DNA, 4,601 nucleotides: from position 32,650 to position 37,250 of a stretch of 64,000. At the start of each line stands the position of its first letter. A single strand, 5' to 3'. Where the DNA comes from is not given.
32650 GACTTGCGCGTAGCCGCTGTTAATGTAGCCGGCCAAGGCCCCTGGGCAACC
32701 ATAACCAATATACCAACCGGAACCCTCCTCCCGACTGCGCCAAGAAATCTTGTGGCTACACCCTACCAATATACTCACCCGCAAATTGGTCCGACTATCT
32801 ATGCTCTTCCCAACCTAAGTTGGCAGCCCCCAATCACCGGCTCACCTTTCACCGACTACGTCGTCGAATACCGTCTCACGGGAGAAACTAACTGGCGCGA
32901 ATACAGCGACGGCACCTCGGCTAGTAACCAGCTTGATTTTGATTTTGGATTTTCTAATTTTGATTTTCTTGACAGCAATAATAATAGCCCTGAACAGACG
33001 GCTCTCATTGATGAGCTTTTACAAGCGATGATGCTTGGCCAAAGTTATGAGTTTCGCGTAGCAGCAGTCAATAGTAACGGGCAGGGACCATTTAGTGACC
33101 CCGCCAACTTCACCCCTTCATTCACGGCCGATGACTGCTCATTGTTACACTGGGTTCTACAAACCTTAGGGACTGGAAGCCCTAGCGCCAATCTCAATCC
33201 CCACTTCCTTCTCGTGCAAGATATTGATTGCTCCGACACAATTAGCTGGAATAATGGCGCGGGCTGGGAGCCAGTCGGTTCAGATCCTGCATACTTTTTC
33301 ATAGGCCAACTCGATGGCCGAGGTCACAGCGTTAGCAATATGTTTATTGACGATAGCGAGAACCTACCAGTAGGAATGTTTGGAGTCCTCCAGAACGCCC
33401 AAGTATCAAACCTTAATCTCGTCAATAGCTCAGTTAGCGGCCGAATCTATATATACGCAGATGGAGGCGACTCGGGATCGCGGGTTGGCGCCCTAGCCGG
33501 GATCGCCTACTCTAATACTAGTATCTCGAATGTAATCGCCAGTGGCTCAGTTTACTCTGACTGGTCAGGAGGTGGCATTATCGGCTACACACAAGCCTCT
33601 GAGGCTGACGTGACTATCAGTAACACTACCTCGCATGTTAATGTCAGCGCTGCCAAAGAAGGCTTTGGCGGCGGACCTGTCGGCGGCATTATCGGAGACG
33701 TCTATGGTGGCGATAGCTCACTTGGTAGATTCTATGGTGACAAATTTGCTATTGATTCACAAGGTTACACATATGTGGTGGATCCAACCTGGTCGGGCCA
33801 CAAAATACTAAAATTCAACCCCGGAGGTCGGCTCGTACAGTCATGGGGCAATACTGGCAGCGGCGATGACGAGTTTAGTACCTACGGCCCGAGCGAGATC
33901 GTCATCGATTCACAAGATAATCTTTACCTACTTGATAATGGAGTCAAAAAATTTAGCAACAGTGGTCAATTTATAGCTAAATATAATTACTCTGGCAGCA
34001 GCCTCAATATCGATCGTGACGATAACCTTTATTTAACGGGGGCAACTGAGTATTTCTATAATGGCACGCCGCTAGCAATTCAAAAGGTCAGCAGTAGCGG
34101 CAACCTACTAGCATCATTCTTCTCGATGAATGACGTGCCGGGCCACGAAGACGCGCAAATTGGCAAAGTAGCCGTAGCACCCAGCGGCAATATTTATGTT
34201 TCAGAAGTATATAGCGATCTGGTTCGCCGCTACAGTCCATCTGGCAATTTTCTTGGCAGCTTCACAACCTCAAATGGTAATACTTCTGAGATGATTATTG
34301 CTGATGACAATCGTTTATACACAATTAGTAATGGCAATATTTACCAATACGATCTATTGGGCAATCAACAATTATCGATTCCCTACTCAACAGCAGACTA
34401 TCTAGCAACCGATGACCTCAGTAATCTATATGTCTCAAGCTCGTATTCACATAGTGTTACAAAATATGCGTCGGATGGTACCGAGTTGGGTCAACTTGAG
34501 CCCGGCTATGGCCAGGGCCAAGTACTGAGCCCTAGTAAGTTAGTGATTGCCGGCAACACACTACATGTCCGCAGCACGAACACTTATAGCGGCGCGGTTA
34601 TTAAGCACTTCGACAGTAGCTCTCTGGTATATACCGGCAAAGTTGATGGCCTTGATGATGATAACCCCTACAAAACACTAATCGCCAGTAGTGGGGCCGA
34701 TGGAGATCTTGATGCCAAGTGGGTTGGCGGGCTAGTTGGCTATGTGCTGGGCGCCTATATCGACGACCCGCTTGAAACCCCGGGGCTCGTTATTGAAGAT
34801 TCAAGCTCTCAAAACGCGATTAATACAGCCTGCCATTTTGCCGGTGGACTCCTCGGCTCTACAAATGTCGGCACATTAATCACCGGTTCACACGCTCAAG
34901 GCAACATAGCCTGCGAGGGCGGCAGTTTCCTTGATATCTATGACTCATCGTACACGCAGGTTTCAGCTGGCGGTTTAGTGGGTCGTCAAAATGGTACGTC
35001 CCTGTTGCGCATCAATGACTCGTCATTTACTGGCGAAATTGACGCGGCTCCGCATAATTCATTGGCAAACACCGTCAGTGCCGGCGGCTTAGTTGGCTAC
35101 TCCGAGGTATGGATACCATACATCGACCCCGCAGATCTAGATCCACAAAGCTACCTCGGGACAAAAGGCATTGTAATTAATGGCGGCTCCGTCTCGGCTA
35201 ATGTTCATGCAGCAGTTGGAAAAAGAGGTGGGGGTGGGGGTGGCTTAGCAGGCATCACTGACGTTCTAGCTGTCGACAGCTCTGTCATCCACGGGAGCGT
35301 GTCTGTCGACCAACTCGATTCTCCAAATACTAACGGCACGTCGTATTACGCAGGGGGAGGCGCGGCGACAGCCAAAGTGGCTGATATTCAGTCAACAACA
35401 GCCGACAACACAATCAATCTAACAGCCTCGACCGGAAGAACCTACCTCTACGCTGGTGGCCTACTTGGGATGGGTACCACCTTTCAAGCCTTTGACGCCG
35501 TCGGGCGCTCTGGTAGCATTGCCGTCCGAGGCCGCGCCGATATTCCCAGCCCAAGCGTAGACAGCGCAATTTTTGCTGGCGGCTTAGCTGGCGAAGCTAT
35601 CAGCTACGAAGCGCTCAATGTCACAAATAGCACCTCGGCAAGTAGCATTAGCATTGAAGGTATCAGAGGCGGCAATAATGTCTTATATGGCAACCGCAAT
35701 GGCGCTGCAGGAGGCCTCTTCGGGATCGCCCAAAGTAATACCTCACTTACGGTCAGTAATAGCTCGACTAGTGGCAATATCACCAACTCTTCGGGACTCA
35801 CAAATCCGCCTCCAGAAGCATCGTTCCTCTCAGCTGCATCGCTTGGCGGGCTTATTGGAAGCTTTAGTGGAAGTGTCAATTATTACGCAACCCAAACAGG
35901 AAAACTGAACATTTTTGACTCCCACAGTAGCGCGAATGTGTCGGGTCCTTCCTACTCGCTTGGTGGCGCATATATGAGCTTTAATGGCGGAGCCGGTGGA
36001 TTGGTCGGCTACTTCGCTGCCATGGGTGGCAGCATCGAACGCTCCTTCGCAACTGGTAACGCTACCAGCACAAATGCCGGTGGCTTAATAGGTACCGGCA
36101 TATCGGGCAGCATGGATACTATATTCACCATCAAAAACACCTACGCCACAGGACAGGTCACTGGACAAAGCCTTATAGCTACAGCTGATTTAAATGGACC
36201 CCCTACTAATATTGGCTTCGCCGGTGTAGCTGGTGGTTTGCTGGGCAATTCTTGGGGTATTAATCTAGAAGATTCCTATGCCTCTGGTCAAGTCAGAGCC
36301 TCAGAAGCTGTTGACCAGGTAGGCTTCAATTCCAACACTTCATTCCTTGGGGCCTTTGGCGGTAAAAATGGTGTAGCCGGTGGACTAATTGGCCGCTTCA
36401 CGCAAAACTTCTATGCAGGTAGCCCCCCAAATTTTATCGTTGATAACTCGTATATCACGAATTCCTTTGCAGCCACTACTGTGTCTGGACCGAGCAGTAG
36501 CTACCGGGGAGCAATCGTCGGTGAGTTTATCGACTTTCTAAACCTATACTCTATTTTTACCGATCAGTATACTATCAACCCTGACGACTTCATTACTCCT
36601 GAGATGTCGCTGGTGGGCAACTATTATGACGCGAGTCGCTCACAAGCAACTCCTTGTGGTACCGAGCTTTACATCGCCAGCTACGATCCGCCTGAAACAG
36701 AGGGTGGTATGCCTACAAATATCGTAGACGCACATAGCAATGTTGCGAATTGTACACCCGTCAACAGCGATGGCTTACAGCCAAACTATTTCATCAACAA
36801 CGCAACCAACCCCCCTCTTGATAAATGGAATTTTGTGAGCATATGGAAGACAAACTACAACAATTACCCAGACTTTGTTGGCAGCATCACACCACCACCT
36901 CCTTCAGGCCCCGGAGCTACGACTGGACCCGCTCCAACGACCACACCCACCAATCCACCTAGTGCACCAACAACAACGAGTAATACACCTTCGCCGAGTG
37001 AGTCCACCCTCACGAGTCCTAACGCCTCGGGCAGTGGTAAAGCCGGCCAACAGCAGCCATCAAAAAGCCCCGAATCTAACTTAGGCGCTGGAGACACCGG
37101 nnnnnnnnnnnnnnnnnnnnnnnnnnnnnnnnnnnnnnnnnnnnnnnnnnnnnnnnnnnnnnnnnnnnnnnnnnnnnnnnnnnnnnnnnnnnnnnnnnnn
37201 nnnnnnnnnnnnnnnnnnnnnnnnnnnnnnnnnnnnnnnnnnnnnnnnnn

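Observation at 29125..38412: One 9.3-kb gene fuses a giant NHL/FN3/GLUG adhesin-like ectodomain to a C-terminal transmembrane histidine kinase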

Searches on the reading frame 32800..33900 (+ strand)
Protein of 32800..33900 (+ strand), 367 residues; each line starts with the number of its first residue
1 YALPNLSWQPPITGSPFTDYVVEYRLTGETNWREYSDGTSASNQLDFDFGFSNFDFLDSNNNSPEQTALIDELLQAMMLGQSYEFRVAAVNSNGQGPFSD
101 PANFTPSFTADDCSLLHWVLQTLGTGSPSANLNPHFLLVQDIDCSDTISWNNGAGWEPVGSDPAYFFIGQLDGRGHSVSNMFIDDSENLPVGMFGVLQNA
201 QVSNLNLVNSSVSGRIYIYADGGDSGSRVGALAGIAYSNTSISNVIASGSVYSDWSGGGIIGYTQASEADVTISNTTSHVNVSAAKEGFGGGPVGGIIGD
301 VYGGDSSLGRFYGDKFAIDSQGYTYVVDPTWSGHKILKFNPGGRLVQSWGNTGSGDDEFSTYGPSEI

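Call 7: search_protein_families(library=pfam, proteins=[window:32800-33900:+], max_evalue=5)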
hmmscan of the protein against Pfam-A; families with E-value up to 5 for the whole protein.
window:32800-33900:+ (367 aa): 5 families
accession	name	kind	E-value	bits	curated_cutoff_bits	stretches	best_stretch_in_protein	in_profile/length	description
PF00041.27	fn3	-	4.6e-09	36.8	25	1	6-104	18-83/84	Fibronectin type III domain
PF25059.1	FN3_DSCAM-DSCAML_C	-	0.0041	17.9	39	1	13-39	16-42/89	DSCAM/DSCAML C-terminal Fn3-like domain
PF05342.19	Peptidase_M26_N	-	0.01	15.5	27.7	1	167-249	183-250/250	M26 IgA1-specific Metallo-endopeptidase N-terminal region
PF07581.17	Glug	-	0.039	14.8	20.5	1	226-251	2-27/28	The GLUG motif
PF01108.23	Tissue_fac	-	0.097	13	27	1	6-42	39-75/107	Tissue factor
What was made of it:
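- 33190..33420 (+): GLUG-type module 2, N-cap (residues 1313-1389). Weak Glug and Peptidase_M26_N matches (call 7).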

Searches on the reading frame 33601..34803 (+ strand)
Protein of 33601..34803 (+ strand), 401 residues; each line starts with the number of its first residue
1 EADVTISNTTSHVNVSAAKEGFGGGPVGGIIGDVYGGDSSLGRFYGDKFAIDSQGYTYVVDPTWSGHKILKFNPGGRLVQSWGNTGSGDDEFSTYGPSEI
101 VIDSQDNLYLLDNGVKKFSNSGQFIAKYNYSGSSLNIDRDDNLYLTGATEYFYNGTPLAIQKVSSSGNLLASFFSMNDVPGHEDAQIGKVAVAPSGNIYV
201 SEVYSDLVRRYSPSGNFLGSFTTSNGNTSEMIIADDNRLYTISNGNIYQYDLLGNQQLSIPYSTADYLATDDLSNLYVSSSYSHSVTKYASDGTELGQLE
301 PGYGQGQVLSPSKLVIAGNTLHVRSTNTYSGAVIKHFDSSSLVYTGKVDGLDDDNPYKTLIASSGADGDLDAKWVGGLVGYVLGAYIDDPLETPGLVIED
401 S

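Call 42: search_protein_families(library=pfam, proteins=[window:33601-34803:+], max_evalue=1)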
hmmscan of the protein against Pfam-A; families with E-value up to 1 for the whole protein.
window:33601-34803:+ (401 aa): 6 families
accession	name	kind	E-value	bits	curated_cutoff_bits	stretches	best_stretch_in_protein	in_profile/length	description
PF01436.27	NHL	-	0.00039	20.8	20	0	189-205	6-22/28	NHL repeat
PF22701.2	Mala_s_1-like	-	0.0009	19.5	27.5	1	134-239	44-144/195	Mal s 1 allergenic protein-like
PF06739.17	SBBP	-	0.00097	19.5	20.5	1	128-149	11-32/38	Beta-propeller repeat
PF08450.18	SGL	-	0.0013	18.9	26.3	0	47-82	187-220/246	SMP-30/Gluconolactonase/LRE-like region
PF09000.15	Cytotoxic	-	0.039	14.7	22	0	271-308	34-70/80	Cytotoxic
PF05433.20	Rick_17kDa_Anti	-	0.23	11.8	24.2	1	365-387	20-42/43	Glycine zipper 2TM domain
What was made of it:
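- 33745..34482 (+): Divergent NHL-like beta-propeller 2 (residues 1498-1743, at least 5 blades), inserted in GLUG module 2. Pfam NHL 20.8 bits against cutoff 20 (call 42).
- On NHL-repeat beta-propeller proteins: The second propeller is marginal, 20.8 bits against a cutoff of 20 (call 42).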

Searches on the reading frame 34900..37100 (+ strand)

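Call 7: search_protein_families(library=pfam, proteins=[window:34900-37100:+], max_evalue=5)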
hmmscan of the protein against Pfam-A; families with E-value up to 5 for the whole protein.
window:34900-37100:+ (733 aa): 1 family
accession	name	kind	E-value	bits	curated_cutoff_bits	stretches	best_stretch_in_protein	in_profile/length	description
PF07581.17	Glug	-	0.14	13.1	20.5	3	443-465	4-27/28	The GLUG motif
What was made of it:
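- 34696..36894 (+): Long GGLxG repeat region (putative beta-solenoid, residues 1815-2490) and C-cap (2497-2547, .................). Weak Glug match (call 7).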
